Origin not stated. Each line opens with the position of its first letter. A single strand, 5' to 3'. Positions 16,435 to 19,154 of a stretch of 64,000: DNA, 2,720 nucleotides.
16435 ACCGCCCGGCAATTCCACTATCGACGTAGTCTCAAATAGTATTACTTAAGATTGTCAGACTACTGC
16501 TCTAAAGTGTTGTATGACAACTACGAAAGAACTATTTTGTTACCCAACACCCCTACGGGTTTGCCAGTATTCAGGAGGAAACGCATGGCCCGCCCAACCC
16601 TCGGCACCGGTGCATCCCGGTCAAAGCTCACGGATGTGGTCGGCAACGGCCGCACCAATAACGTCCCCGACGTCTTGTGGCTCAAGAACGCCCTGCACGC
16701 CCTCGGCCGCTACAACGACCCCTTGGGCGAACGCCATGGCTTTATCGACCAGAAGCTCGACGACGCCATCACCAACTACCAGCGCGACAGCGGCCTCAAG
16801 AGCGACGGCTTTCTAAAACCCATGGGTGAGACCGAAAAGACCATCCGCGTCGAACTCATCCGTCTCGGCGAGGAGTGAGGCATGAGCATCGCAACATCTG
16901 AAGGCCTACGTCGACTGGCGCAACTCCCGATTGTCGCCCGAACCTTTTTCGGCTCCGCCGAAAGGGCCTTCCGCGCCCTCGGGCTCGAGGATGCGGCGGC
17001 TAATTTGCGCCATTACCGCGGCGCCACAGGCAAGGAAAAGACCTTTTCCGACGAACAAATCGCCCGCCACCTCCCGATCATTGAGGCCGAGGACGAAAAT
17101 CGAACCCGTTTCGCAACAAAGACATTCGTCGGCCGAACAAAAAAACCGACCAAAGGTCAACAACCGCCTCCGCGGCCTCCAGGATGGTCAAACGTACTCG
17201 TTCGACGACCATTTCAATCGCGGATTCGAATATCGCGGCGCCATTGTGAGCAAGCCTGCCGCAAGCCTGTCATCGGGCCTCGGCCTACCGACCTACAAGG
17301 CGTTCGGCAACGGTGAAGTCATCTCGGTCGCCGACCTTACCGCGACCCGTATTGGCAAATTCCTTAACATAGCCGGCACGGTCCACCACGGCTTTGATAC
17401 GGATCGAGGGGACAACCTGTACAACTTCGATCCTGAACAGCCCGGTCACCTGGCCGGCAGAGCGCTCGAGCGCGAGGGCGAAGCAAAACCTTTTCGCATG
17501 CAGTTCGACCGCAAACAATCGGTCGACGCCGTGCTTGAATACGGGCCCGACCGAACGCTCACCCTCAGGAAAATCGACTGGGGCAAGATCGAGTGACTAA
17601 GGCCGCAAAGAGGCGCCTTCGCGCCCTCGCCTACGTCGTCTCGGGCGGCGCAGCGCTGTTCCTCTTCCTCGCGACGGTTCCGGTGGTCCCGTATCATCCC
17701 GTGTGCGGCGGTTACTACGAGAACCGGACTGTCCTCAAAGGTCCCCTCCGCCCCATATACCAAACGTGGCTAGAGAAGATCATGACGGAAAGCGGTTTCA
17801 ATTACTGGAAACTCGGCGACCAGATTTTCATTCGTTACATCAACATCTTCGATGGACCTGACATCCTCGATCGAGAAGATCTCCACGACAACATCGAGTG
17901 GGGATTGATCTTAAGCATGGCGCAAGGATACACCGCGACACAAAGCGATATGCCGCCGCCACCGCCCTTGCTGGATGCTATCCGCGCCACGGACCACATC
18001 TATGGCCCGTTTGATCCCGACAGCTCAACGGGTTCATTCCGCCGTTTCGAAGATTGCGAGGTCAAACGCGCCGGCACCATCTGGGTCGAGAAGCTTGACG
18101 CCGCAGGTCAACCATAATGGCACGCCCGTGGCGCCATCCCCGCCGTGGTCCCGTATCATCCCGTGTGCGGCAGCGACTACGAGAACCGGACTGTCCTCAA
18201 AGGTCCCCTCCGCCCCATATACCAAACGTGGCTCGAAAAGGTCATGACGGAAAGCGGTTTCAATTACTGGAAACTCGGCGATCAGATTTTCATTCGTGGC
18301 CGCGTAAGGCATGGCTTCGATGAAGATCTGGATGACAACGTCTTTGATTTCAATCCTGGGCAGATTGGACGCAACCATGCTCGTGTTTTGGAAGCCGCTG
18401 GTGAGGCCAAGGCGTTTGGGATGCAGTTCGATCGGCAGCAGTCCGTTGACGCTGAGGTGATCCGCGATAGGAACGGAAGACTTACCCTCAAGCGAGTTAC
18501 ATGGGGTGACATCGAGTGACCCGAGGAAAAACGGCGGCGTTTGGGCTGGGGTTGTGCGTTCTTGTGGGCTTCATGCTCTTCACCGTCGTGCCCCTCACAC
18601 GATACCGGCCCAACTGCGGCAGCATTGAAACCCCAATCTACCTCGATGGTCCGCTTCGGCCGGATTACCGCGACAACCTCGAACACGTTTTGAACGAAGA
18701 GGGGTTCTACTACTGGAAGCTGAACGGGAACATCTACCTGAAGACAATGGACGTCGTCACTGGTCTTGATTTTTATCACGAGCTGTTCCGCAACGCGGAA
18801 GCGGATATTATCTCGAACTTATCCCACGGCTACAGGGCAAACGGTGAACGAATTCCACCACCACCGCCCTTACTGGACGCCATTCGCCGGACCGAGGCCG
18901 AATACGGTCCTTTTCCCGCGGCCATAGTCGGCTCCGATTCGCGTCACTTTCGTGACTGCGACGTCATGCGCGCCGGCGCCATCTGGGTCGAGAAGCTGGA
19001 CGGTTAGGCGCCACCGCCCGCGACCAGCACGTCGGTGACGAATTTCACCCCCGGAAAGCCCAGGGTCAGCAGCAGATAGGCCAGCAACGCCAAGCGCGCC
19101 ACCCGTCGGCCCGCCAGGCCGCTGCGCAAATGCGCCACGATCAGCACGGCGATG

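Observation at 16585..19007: Compact five-ORF cassette with polymorphic toxin/immunity architecture and no family I can name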

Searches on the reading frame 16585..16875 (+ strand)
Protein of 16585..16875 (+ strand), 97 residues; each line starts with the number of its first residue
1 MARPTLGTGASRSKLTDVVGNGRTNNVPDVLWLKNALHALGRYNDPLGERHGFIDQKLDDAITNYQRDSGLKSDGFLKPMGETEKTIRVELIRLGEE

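Call 3: search_protein_families(library=pfam, max_evalue=1, proteins=[window:16585-16875:+])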
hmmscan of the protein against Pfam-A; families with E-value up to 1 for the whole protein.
seq(97 aa): 1 family
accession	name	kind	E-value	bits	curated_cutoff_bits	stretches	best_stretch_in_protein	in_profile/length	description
PF01471.23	PG_binding_1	-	2.7e-07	31.1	23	1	28-75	3-47/57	Putative peptidoglycan binding domain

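Call 5: search_protein_families(library=ncbifam, max_evalue=1, proteins=[window:16585-16875:+])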
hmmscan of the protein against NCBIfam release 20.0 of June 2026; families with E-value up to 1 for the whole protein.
seq(97 aa): 3 families
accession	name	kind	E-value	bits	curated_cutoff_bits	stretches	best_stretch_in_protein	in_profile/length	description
NF052377.1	lmo1851_S41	exception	0.022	13.5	725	1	33-83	396-441/468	lmo1851 family serine protease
TIGR02869.1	spore_SleB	equivalog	0.044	13.7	236.5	1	28-79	14-62/201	spore cortex-lytic enzyme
TIGR03979.1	His_Ser_Rich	equivalog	0.14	12.1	121.65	1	34-79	138-180/190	His-Xaa-Ser repeat protein HxsA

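Call 6: search_protein_families(library=padloc, max_evalue=1, proteins=[window:16585-16875:+])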
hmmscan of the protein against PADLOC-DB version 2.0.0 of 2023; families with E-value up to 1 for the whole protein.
seq(97 aa): 0 families

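Call 7: search_protein_families(library=phrogs, max_evalue=1, proteins=[window:16585-16875:+])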
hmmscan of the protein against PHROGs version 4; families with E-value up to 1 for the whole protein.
seq(97 aa): 1 family
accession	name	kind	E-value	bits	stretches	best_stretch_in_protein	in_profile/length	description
phrog_1493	-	lysis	0.008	16.4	1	27-79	247-299/394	endolysin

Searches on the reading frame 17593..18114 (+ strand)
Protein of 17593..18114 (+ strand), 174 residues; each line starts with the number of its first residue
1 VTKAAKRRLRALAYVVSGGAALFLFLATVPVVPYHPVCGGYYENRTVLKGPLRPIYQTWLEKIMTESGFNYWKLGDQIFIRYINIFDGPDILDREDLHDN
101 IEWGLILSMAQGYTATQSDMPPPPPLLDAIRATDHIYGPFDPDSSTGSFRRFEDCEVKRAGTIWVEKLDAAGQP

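Call 3: search_protein_families(library=pfam, max_evalue=1, proteins=[window:17593-18114:+])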
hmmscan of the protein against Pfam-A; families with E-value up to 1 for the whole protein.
seq(174 aa): 0 families

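Call 5: search_protein_families(library=ncbifam, max_evalue=1, proteins=[window:17593-18114:+])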
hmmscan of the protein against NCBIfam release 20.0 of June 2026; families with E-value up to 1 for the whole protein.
seq(174 aa): 0 families

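Call 6: search_protein_families(library=padloc, max_evalue=1, proteins=[window:17593-18114:+])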
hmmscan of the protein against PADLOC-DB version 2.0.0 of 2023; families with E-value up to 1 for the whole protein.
seq(174 aa): 0 families

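Call 7: search_protein_families(library=phrogs, max_evalue=1, proteins=[window:17593-18114:+])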
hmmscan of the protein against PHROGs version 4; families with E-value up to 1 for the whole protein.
seq(174 aa): 0 families

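Call 13: find_homologous_proteins(query=window:17593-18114:+, max_evalue=0.01)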
Query seq(174 aa) (174 aa): 2 proteins with E <= 0.01 among 51 candidates.
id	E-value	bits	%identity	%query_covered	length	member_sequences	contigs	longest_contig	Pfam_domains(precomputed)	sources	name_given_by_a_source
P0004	1.2e-116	405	100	100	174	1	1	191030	-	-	-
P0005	6.0e-25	106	76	41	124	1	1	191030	-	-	-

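Call 56: predict_structure(alignment_id=A7)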
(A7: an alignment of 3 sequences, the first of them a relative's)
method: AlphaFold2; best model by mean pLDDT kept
length: 174 residues; sequences in the alignment: 3
mean_pLDDT: 39.9   pTM: 0.25
mean pLDDT of the five models: 39.9, 38.7, 37.5, 37.5, 37.2
residues with pLDDT >= 90: 0; 70-90: 14; 50-70: 22; < 50: 138
segments of 3 or more residues with pLDDT < 50: 29-53, 66-174
pLDDT, mean of each block of 10 residues (from residue 1): 61 75 59 30 30 47 47 40 30 31 40 31 42 37 31 25 25 30
secondary structure, 60 per line:
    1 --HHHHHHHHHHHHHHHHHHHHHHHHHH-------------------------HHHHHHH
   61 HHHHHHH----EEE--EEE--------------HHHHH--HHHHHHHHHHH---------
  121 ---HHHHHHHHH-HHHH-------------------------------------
elements in order: H3-28 H54-67 E72-74 E77-79 H94-98 H101-111 H124-132 H134-137

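Call 57: search_solved_structures(query=A6, max_evalue=10)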
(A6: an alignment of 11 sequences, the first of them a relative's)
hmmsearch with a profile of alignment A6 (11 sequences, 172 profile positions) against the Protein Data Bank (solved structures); distinct sequences matched with E-value up to 10: 2.
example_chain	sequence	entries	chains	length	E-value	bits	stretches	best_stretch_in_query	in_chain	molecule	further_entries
8eki_C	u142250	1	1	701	0.99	12.2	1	58-111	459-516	Protein transport protein TIP20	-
3fhn_A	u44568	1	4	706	1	12.2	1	58-111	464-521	Protein transport protein TIP20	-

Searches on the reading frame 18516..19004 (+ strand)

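Call 3: search_protein_families(library=pfam, max_evalue=1, proteins=[window:18516-19004:+])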
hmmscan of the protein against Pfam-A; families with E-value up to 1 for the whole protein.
seq(163 aa): 0 families

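Call 5: search_protein_families(library=ncbifam, max_evalue=1, proteins=[window:18516-19004:+])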
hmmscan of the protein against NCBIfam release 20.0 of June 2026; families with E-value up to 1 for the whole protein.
seq(163 aa): 0 families

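Call 6: search_protein_families(library=padloc, max_evalue=1, proteins=[window:18516-19004:+])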
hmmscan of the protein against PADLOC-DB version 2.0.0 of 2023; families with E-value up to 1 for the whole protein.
seq(163 aa): 0 families

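Call 7: search_protein_families(library=phrogs, max_evalue=1, proteins=[window:18516-19004:+])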
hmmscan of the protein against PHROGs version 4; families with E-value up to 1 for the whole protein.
seq(163 aa): 1 family
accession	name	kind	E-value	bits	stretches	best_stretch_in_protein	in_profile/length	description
phrog_12392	-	unknown function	0.33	12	0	11-31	12-32/58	-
